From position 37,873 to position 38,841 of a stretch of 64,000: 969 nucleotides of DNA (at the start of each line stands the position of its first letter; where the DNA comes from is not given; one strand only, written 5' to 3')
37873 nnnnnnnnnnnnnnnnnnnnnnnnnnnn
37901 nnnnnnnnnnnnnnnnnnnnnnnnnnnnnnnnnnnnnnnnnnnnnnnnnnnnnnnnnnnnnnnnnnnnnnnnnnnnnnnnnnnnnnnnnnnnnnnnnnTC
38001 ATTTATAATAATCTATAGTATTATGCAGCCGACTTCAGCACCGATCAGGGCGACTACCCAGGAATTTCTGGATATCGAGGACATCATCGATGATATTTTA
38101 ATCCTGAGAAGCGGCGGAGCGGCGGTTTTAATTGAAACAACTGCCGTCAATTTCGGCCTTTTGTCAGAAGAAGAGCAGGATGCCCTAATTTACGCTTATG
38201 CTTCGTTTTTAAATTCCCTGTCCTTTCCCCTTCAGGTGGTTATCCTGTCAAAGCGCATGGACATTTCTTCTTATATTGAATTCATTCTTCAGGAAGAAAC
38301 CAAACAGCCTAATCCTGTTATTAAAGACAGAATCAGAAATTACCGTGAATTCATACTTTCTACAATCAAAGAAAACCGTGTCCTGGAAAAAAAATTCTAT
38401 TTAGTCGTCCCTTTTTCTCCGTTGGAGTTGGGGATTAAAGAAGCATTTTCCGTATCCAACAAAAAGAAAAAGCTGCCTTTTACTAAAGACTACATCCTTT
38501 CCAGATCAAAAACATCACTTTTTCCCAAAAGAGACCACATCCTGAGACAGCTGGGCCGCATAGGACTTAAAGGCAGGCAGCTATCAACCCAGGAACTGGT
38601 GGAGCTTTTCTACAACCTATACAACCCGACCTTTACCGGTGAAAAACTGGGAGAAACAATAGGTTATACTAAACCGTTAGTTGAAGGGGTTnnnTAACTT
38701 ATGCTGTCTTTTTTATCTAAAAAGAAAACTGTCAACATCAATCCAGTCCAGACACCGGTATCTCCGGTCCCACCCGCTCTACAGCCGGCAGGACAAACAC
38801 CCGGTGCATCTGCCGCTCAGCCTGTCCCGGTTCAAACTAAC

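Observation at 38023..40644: VirB4-type T4SS ATPase split into two in-frame ORFs by tandem TAA TAA stops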

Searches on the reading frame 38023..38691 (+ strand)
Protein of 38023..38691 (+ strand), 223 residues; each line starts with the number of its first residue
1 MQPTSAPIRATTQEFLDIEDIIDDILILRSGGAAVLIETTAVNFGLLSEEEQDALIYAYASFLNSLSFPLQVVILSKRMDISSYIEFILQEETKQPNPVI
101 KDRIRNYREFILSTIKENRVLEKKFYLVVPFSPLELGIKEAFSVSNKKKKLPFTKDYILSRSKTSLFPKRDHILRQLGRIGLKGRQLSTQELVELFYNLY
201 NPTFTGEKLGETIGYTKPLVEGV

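Call 3: search_protein_families(library=pfam, proteins=[window:38023-38691:+], max_evalue=0.1)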
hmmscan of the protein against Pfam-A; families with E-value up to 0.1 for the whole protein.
window:38023-38691:+ (223 aa): 1 family
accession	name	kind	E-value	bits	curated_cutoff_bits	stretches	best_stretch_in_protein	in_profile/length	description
PF23620.1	KIAA0319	-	0.062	14.2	27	0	41-95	7-61/94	KIAA0319 C-terminal domain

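Call 4: search_protein_families(library=ncbifam, proteins=[window:38023-38691:+], max_evalue=0.1)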
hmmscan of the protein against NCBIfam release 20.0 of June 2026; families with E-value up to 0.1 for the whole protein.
window:38023-38691:+ (223 aa): 3 families
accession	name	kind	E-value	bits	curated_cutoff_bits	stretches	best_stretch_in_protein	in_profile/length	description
NF045975.1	VirB4_plasma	equivalog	4.4e-09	34.6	590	1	34-202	130-277/894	Mbov_0397 family ICE element conjugal transfer ATPase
NF041427.1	TrsD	subfamily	7.5e-07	29.2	200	1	11-103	14-115/201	TrsD/TraD family conjugative transfer protein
NF045971.1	conju_CD1110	equivalog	0.0036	15.6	325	1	35-129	25-119/752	VirB4-like conjugal transfer ATPase, CD1110 family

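Call 5: find_homologous_proteins(query=window:38023-38691:+, max_evalue=0.001)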
Query window:38023-38691:+ (223 aa): 1408 proteins with E <= 0.001 among 1769 candidates; the best 120 are listed.
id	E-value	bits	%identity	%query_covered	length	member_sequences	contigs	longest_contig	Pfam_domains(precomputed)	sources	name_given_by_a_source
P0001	1.1e-122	425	89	99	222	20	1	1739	PF26593.2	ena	-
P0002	2.6e-120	418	83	100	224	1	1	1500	PF26593.2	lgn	-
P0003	1.3e-117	409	83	100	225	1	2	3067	PF26593.2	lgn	-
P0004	1.1e-116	406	83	100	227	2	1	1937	PF26593.2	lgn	-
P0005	9.9e-115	399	82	100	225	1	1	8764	PF26593.2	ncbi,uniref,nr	ncbi:hypothetical protein A2W14_01890 [Candidatus Gottesmanbacteria bacterium RBG_16_37_8]|uniref:Tr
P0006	2.0e-114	398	82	100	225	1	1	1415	PF26593.2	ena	-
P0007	5.9e-114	397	81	100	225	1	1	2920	PF26593.2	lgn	-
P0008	6.3e-114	397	80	100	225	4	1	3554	PF26593.2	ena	-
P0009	3.1e-113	394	82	100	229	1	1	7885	PF26593.2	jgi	jgi:hypothetical protein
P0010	1.9e-112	392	80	100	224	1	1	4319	PF26593.2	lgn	-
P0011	2.9e-112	391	79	100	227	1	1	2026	PF26593.2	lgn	-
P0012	3.8e-112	391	82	100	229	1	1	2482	PF26593.2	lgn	-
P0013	1.5e-111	389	80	100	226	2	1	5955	PF26593.2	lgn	-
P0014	2.1e-111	388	81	99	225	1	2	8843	PF26593.2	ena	-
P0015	2.4e-111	388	81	99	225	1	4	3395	PF26593.2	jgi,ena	-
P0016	4.5e-111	387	83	100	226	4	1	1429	PF26593.2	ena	-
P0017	4.5e-111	387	79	100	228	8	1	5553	PF26593.2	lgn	-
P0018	8.0e-111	387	79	100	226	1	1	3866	PF26593.2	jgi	jgi:hypothetical protein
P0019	9.4e-111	386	80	100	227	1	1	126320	PF26593.2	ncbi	-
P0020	1.1e-110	386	80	100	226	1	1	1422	PF26593.2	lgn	-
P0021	1.1e-110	386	81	99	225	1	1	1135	PF26593.2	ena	-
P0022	1.3e-110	386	79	100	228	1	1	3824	PF26593.2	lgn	-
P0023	1.4e-110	386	79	100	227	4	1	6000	PF26593.2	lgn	-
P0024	1.9e-110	385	81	100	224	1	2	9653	PF26593.2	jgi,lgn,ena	-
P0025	2.5e-110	385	79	100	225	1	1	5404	PF26593.2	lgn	-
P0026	2.6e-110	385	78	100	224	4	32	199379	PF26593.2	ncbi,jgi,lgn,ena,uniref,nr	ncbi:hypothetical protein A3D05_02310 [Candidatus Gottesmanbacteria bacterium RIFCSPHIGHO2_02_FULL_4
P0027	3.0e-110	385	78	100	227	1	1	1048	PF26593.2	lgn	-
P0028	3.3e-110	385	81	99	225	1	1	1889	PF26593.2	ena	-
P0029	4.6e-110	384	79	99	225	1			PF26593.2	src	-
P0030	4.9e-110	384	79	100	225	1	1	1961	PF26593.2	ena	-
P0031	5.9e-110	384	78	99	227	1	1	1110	PF26593.2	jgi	-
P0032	9.0e-110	383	80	99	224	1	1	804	PF26593.2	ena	-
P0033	1.0e-109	383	79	100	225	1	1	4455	PF26593.2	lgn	-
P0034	1.3e-109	383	77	100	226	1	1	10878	PF26593.2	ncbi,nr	ncbi:hypothetical protein HY945_02670 [Candidatus Gottesmanbacteria bacterium]|nr:hypothetical prote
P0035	2.1e-109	382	77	100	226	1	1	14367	PF26593.2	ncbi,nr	ncbi:hypothetical protein HZB96_03720 [Candidatus Gottesmanbacteria bacterium]|nr:hypothetical prote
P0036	2.3e-109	382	79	100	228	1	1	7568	PF26593.2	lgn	-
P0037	4.5e-109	381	78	100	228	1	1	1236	PF26593.2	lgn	-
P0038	5.0e-109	381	77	100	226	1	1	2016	PF26593.2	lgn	-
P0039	5.7e-109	381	77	100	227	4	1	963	PF26593.2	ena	-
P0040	6.0e-109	381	78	100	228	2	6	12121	PF26593.2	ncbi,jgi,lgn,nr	ncbi:hypothetical protein FJY90_02635 [Candidatus Gottesmanbacteria bacterium]|nr:hypothetical prote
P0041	1.4e-108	379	77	100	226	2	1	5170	PF26593.2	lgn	-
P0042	1.6e-108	379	78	100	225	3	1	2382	PF26593.2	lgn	-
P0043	2.7e-108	378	78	100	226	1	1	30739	PF26593.2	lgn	-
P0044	3.4e-108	378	75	100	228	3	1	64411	PF26593.2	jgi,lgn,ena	-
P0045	3.7e-108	378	78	99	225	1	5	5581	PF26593.2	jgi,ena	-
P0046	3.9e-108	378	80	99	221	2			PF26593.2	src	-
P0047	4.9e-108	378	77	100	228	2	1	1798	PF26593.2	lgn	-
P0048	4.9e-108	378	77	100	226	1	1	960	PF26593.2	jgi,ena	-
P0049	5.4e-108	377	78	100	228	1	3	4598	PF26593.2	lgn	-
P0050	1.1e-107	376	76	100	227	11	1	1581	PF26593.2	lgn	-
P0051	1.5e-107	376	79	100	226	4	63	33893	PF26593.2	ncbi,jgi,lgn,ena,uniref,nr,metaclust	ncbi:hypothetical protein COV53_01125 [Candidatus Gottesmanbacteria bacterium CG11_big_fil_rev_8_21_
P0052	3.5e-107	375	75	100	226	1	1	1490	PF26593.2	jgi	jgi:type IV secretory pathway VirB4 component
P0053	6.9e-107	374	77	97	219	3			PF26593.2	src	-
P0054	1.1e-106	373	74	100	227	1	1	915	PF26593.2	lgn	-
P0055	1.5e-106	373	75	100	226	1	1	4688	PF26593.2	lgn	-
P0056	1.8e-106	372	76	100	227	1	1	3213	PF26593.2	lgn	-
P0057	4.4e-106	371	78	100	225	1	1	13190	PF26593.2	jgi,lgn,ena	-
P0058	4.9e-106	371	75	100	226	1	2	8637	PF26593.2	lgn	-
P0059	5.9e-106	371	77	99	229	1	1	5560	PF26593.2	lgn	-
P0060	7.9e-106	370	77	100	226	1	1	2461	PF26593.2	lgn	-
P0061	9.6e-106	370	78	100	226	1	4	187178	PF26593.2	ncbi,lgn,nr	ncbi:hypothetical protein M1271_01715 [Patescibacteria group bacterium]|nr:hypothetical protein [Pat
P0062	9.7e-106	370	77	100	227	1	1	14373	PF26593.2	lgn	-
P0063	2.0e-105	369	75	100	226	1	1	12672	PF26593.2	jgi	jgi:hypothetical protein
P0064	2.3e-105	369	77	100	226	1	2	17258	PF26593.2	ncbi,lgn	-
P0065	2.4e-105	369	75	100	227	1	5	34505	PF26593.2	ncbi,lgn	-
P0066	4.0e-105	368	75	99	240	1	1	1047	PF26593.2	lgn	-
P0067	4.8e-105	368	75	100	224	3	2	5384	PF26593.2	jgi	jgi:hypothetical protein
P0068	5.8e-105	367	75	100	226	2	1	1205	PF26593.2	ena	-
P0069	1.6e-104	366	77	100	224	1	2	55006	PF26593.2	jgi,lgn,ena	jgi:hypothetical protein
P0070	1.7e-104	366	76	100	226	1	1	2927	PF26593.2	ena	-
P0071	2.1e-104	366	75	100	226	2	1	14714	PF26593.2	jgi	jgi:hypothetical protein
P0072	2.2e-104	366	75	100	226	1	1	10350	PF26593.2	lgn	-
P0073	2.8e-104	365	77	100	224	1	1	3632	PF26593.2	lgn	-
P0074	3.2e-104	365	75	100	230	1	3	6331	PF26593.2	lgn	-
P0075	3.3e-104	365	72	100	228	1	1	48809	PF26593.2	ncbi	-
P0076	3.4e-104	365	75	100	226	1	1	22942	PF26593.2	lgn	-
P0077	3.5e-104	365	75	100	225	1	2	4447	PF26593.2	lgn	-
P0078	3.5e-104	365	75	100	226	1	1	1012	PF26593.2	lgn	-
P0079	3.6e-104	365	77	100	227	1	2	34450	PF26593.2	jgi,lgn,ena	-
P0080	3.8e-104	365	74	99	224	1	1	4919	PF26593.2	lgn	-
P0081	4.0e-104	365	76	100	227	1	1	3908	PF26593.2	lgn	-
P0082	5.4e-104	364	74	100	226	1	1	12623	PF26593.2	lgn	-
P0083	5.4e-104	364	72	100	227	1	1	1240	PF26593.2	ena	-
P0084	5.6e-104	364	74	100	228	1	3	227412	PF26593.2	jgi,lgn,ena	-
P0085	6.9e-104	364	75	100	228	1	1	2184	PF26593.2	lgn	-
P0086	7.8e-104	364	73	100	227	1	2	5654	PF26593.2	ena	-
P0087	1.0e-103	363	77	100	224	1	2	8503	PF26593.2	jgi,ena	-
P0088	1.9e-103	363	74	100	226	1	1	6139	PF26593.2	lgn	-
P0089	2.0e-103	362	74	98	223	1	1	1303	PF26593.2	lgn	-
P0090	2.8e-103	362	72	100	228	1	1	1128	PF26593.2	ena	-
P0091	3.7e-103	362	74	100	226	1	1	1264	PF26593.2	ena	-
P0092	4.8e-103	361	75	100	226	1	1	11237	PF26593.2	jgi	-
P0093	6.0e-103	361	73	98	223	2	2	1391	PF26593.2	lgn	-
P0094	7.2e-103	361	76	100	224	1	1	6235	PF26593.2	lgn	-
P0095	8.5e-103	360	74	100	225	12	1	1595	PF26593.2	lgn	-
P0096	9.5e-103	360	74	99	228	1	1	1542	PF26593.2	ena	-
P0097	9.6e-103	360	74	100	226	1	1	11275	PF26593.2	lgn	-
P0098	1.0e-102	360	76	100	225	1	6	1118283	PF26593.2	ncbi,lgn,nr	ncbi:hypothetical protein HYW55_06000 [Candidatus Gottesmanbacteria bacterium]|nr:hypothetical prote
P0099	2.2e-102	359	72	99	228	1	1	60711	PF26593.2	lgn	-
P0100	3.0e-102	359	73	100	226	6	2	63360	PF26593.2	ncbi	-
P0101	4.3e-102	358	74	100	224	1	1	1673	PF26593.2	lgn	-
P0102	4.7e-102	358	72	100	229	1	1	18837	PF26593.2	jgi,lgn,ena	-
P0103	1.5e-101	356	74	100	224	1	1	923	PF26593.2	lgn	-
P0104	2.1e-101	356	74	100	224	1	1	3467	PF26593.2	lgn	-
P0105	2.1e-101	356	74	100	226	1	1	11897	PF26593.2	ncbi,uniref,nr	ncbi:hypothetical protein A2Y99_04115 [Candidatus Gottesmanbacteria bacterium RBG_13_37_7]|uniref:Un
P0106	2.3e-101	356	73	100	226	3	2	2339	PF26593.2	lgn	-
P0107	2.9e-101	355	74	100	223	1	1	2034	PF26593.2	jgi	jgi:hypothetical protein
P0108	3.5e-101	355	75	98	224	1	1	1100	PF26593.2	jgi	jgi:hypothetical protein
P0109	7.5e-101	354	75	100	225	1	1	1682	PF26593.2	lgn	-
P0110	1.2e-100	353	71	100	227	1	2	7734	PF26593.2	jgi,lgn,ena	-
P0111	2.0e-100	353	74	100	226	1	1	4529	PF26593.2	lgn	-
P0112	2.2e-100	353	73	100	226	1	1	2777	PF26593.2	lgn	-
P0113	2.5e-100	352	73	100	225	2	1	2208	PF26593.2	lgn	-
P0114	2.6e-100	352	72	100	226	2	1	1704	PF26593.2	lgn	-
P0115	2.9e-100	352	72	100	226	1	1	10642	PF26593.2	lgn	-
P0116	3.6e-100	352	73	100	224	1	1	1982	PF26593.2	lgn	-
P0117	3.6e-100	352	73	98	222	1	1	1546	PF26593.2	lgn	-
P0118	5.0e-100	351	72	100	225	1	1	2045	PF26593.2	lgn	-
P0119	5.2e-100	351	70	98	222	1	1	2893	PF26593.2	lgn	-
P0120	5.9e-100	351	76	99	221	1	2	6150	PF26593.2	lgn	-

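Call 9: find_related_loci(query=window:38023-38691:+, collection=genome_contigs, flank=4000)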
Query window:38023-38691:+ (223 aa) in genome_contigs; peptide patterns used: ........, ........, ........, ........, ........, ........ (x = any residue, [..] = any of these).
587 stretches matched a pattern; 313 encode a relative of the query (tblastn E <= 1e-3); the best 80 are kept; 80 distinct loci.
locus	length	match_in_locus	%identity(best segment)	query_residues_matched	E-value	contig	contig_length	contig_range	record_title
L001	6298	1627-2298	82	1-223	1e-122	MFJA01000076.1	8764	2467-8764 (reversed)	MAG: Candidatus Gottesmanbacteria bacterium RBG_16_37_8 RBG_16_scaffold_8389, whole genome shotgun sequence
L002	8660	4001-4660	90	4-223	6e-120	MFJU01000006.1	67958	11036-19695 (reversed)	MAG: Candidatus Gottesmanbacteria bacterium RIFCSPLOWO2_01_FULL_42_22 rifcsplowo2_01_scaffold_1259, whole genome shotgun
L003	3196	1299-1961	79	2-223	2e-120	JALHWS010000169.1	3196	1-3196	MAG: Candidatus Microgenomates bacterium isolate PFL108 seq_3931925, whole genome shotgun sequence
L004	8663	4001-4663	80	2-223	5e-110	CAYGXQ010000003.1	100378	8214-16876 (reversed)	MAG TPA_asm: uncultured Gammaproteobacteria bacterium isolate ERP119294_co1_458 genome assembly, contig: NODE_205_length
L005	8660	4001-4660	74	1-222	4e-109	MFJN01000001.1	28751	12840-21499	MAG: Candidatus Gottesmanbacteria bacterium RIFCSPHIGHO2_02_FULL_40_13 rifcsphigho2_02_scaffold_10045, whole genome shot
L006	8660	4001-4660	74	1-222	1e-108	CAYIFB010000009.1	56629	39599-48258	MAG TPA_asm: uncultured Gammaproteobacteria bacterium isolate ERP119705_co19_135 genome assembly, contig: NODE_288_lengt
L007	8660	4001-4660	78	2-223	6e-107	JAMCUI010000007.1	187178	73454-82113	MAG: Patescibacteria group bacterium isolate FK_Sedi_A_Bin.134 NODE_61_length_187178_cov_16.0647, whole genome shotgun s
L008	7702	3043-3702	77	2-223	2e-106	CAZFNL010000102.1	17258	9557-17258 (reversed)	MAG TPA_asm: uncultured Gammaproteobacteria bacterium isolate SRP271791_co1_7 genome assembly, contig: k141_279601, whol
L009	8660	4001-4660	69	3-222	4e-105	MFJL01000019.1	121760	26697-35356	MAG: Candidatus Gottesmanbacteria bacterium RIFCSPHIGHO2_02_FULL_39_11 rifcsphigho2_02_scaffold_319, whole genome shotgu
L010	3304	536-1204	62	1-223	2e-95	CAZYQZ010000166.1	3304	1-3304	MAG TPA_asm: uncultured Gammaproteobacteria bacterium isolate SRP292972_co1_80 genome assembly, contig: NODE_11812_lengt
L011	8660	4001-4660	62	5-223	3e-90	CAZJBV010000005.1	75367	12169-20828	MAG TPA_asm: uncultured Gammaproteobacteria bacterium isolate binchicken_co144_1014 genome assembly, contig: NODE_798_le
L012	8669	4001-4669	78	1-223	6e-119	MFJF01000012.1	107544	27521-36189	MAG: Candidatus Gottesmanbacteria bacterium RIFCSPHIGHO2_01_FULL_40_15 rifcsphigho2_01_scaffold_204, whole genome shotgu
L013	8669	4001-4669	83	1-222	8e-113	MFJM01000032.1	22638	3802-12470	MAG: Candidatus Gottesmanbacteria bacterium RIFCSPHIGHO2_02_FULL_39_14 rifcsphigho2_02_scaffold_3431, whole genome shotg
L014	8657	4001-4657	55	4-221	1e-76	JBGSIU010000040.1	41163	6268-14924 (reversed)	MAG: Patescibacteria group bacterium isolate JTS-AC14 k141_2237337, whole genome shotgun sequence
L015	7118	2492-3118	56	1-216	8e-76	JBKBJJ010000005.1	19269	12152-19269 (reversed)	MAG: Microgenomates group bacterium isolate 21I_055.bin.7 NODE_5_length_19269_cov_4.088882, whole genome shotgun sequenc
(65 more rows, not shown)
